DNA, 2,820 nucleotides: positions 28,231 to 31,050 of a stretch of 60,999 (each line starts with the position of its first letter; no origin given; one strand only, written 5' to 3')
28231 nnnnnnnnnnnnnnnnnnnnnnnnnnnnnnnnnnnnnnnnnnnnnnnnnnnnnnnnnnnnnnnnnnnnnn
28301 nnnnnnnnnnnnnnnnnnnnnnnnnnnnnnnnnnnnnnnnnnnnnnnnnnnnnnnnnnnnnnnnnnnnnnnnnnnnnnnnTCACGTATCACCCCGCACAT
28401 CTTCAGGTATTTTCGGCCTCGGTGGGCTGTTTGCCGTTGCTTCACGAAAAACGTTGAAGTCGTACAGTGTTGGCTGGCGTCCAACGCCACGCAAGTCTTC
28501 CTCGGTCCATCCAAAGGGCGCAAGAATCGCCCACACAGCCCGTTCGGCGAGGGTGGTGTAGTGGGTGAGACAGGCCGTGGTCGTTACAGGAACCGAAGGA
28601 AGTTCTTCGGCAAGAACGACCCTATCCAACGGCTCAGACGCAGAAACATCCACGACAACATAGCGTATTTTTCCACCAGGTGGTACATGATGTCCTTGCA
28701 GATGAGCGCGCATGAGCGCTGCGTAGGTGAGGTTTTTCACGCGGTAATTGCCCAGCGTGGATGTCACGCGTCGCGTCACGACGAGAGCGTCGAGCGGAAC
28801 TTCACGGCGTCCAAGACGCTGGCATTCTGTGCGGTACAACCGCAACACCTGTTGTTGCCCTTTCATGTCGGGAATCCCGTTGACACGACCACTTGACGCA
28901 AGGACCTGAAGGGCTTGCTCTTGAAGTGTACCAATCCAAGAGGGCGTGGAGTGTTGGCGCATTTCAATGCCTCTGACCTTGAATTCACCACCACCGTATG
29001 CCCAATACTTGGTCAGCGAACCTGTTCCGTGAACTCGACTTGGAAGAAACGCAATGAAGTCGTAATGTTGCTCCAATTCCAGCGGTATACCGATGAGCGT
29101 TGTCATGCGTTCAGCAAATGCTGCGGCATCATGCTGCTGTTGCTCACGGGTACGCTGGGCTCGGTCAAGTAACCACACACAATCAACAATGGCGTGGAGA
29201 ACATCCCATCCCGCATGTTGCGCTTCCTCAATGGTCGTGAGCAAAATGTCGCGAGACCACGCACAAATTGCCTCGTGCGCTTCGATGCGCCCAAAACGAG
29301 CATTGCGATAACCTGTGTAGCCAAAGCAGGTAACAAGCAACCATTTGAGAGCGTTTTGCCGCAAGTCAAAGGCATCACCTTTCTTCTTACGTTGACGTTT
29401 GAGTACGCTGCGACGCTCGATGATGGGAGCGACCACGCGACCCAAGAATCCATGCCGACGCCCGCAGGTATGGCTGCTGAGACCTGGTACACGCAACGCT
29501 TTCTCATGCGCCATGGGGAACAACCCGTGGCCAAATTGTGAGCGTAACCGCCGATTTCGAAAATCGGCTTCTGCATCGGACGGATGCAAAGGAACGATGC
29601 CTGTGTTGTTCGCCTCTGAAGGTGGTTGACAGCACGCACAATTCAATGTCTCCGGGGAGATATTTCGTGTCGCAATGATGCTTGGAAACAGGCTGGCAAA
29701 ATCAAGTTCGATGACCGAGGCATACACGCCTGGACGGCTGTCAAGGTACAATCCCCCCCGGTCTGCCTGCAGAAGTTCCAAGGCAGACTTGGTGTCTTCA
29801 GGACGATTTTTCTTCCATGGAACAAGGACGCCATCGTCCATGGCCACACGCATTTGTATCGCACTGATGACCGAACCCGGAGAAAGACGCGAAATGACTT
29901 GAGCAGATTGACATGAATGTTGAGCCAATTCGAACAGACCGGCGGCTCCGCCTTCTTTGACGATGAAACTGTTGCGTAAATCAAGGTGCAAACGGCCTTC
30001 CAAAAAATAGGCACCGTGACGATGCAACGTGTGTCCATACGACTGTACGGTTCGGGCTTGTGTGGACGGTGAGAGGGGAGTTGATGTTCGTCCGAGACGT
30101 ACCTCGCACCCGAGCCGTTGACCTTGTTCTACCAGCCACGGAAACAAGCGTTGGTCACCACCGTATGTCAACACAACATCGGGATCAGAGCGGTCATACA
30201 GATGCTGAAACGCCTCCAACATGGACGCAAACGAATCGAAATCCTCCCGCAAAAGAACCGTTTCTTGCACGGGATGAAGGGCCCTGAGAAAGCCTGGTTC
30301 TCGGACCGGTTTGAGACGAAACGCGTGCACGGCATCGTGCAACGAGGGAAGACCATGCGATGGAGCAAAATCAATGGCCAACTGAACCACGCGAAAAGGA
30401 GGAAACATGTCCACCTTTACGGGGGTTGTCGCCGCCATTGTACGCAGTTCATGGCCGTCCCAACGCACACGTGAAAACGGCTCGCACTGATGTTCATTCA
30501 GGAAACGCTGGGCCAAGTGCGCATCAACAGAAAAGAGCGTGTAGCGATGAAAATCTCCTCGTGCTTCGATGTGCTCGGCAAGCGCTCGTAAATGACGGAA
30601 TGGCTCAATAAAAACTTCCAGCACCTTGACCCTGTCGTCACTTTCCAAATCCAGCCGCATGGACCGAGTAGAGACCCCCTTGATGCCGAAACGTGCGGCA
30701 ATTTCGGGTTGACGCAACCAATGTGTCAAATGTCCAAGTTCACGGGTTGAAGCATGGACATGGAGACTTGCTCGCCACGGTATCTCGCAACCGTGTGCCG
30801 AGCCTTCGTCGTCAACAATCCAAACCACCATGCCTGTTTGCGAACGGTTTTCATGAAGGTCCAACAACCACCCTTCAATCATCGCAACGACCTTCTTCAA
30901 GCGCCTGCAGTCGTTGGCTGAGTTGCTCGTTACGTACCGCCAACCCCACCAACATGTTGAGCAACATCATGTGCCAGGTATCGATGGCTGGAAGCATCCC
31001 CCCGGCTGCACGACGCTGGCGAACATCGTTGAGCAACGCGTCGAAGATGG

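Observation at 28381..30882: Family-B polymerase with all three exonuclease motifs and parts of motifs B/C degenerate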

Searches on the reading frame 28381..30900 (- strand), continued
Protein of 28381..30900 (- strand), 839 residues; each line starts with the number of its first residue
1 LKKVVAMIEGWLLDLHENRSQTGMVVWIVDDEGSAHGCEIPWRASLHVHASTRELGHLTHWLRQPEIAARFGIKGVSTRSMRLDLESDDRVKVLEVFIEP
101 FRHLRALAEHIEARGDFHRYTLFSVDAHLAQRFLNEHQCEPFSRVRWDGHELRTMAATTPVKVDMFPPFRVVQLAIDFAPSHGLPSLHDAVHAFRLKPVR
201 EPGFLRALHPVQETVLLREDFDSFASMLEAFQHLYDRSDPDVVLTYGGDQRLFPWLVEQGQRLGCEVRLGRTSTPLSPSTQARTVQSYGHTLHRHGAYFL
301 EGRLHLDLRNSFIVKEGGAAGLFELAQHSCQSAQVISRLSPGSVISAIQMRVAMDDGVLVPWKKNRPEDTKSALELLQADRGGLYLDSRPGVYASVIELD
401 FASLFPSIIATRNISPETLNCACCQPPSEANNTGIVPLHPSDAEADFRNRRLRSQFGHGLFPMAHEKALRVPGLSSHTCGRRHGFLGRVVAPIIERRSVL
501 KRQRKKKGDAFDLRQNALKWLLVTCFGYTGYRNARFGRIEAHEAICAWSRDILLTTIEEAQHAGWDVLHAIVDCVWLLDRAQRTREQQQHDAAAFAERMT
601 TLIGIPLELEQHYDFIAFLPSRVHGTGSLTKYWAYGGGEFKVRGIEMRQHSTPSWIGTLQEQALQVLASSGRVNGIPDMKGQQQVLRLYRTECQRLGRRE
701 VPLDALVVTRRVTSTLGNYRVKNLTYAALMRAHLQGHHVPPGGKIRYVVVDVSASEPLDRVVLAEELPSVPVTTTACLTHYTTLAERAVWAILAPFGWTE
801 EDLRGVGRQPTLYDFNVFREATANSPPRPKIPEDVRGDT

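Call 51: fold_search(model_id=the predicted structure, library=pdb)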
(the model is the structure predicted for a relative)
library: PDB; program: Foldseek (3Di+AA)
matches with E <= 10: 1291; with E <= 0.001: 267
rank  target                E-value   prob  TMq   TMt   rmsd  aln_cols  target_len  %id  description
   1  4k8x_A                2.4e-38  1.00  0.64  0.69   7.1       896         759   17  Binary complex of 9N DNA polymerase in the replicative state (released 2013-06-26)
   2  4flu_A                2.5e-38  1.00  0.58  0.63   8.6       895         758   17  Pyrococcus abyssi B family DNA polymerase bound to a dsDNA, in edition mode (released 2012-08-29)
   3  7b0h_F                5.7e-38  1.00  0.57  0.61   8.7       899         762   16  TgoT_6G12 Ternary complex (released 2021-01-13)
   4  4flv_A                5.7e-38  1.00  0.58  0.63   8.6       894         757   17  Pyrococcus abyssi B family DNA polymerase bound to a dsDNA, in edition mode (released 2012-08-29)
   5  4flt_A                5.7e-38  1.00  0.58  0.62   8.7       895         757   17  Pyrococcus abyssi B family DNA polymerase bound to a dsDNA, in edition mode (released 2012-08-29)
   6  4fm2_A                1.7e-37  1.00  0.58  0.63   8.7       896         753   17  Pyrococcus abyssi B family DNA polymerase (triple mutant) bound to a dsDNA, in edition mode (released 2012-08-29)
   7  5vu9_A                1.8e-37  1.00  0.62  0.68   8.3       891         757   18  TNA polymerase, translocated product (released 2017-12-06)
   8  4k8z_A                2.5e-37  1.00  0.63  0.69   8.4       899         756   17  KOD Polymerase in binary complex with dsDNA (released 2013-06-26)
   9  2xhb_A                4.5e-37  1.00  0.55  0.61   8.9       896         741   16  Crystal structure of DNA polymerase from Thermococcus gorgonarius in complex with hypoxanthine-containing DNA (released 2010-07-21)
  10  6wya_A                8.0e-37  1.00  0.64  0.70   8.1       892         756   18  RTX (Reverse Transcription Xenopolymerase) in complex with a DNA duplex and dAMPNPP (released 2020-08-19)
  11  4flz_A                8.8e-37  1.00  0.58  0.63   8.6       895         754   17  Pyrococcus abyssi B family DNA polymerase bound to a dsDNA, in edition mode (released 2012-08-29)
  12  7rsu_A                1.1e-36  1.00  0.62  0.68   8.3       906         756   17  TNA polymerase, n+2 product (released 2021-10-27)
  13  4fly_A                1.4e-36  1.00  0.58  0.63   8.6       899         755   17  Pyrococcus abyssi B family DNA polymerase bound to a dsDNA, in edition mode (released 2012-08-29)
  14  6is7_A                1.5e-36  1.00  0.60  0.66   8.5       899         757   17  Structure of 9N-I DNA polymerase incorporation with dA in the active site (released 2019-08-28)
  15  9en0_A                1.5e-36  1.00  0.55  0.60  10.1       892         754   17  KOD-H4 DNA polymerase mutant in a unproductive binary complex with DNA:DNA containing six HNA nucleotides (released 2025-09-24)
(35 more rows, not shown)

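Call 76: search_protein_families(library=pfam, proteins=[L001:5740-6000:+, L002:5733-6020:+], max_evalue=10)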
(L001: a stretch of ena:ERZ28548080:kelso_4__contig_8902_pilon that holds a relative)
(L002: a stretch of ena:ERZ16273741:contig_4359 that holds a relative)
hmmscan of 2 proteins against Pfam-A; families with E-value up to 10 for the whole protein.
L001:5740-6000:+ (86 aa): 1 family
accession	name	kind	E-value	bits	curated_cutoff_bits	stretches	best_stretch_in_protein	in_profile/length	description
PF11319.13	VasI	-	0.063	13.4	26.5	1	11-84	27-104/184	Type VI secretion system VasI, EvfG, VC_A0118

L002:5733-6020:+ (95 aa): 0 families

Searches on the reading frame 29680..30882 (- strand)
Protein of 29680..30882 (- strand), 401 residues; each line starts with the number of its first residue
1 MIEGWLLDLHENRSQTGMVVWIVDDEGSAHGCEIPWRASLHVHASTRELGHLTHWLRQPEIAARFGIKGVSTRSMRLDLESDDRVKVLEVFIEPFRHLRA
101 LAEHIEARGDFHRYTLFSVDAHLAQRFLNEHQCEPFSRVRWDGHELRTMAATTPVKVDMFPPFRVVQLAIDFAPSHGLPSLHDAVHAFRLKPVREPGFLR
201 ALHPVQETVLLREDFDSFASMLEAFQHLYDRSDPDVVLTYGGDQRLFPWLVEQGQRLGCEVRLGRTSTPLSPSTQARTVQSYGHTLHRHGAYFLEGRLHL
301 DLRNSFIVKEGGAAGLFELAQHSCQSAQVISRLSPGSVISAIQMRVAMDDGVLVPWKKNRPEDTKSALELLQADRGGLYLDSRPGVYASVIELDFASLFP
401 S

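Call 77: search_protein_families(library=ncbifam, proteins=[window:29680-30882:-], max_evalue=0.00001)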
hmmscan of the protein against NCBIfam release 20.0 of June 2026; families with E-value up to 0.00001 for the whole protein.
window:29680-30882:- (401 aa): 5 families
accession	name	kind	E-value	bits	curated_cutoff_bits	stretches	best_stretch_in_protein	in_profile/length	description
NF004416.0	PRK05761.1-2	equivalog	9.4e-37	126.7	516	1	223-401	170-345/665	type B DNA-directed DNA polymerase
NF004418.0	PRK05761.1-4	subfamily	1.5e-29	102.8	692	1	83-400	76-349/717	type B DNA-directed DNA polymerase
NF004422.0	PRK05762.1-4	equivalog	1.3e-08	33.7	1103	0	372-401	401-430/789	DNA polymerase II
NF004421.0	PRK05762.1-2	equivalog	7.3e-08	31.2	570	0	374-401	411-438/795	DNA polymerase II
NF004420.0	PRK05762.1-1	equivalog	6.5e-06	25.1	1435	0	372-401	397-426/783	DNA polymerase II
